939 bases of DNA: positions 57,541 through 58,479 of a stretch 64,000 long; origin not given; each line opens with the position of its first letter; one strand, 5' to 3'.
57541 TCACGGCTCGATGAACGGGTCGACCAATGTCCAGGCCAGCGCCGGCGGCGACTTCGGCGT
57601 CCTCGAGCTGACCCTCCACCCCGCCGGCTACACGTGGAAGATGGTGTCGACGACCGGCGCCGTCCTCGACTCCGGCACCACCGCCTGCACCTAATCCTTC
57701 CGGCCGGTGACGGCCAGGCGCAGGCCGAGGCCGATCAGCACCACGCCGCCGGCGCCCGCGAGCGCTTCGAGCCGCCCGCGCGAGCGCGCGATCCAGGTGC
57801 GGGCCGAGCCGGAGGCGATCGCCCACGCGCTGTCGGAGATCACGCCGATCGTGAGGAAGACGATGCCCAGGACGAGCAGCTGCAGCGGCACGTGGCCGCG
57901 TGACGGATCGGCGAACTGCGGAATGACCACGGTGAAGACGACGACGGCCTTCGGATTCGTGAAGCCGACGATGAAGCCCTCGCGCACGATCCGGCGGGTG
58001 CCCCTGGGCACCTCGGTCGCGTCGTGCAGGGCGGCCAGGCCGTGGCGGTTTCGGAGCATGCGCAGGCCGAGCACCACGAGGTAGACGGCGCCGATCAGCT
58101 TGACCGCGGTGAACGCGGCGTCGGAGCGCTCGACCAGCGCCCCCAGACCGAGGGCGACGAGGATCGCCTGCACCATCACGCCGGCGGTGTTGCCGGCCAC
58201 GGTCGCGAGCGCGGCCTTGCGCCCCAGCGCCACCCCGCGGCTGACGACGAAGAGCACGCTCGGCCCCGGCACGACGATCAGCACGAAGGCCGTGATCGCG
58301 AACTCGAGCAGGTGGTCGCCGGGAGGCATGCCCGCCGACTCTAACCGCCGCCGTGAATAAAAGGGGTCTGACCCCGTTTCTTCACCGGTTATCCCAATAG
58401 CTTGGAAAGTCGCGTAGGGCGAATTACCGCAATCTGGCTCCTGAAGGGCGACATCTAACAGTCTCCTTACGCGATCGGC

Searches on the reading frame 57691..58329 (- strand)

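Call 23: search_protein_families(library=pfam, proteins=[window:57691-58329:-], max_evalue=0.001)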
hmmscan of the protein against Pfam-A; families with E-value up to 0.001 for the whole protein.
window:57691-58329:- (212 aa): 1 family
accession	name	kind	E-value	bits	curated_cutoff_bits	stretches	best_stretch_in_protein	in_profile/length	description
PF01810.24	LysE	-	5.8e-29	101.4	25.6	1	16-208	2-192/193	LysE type translocator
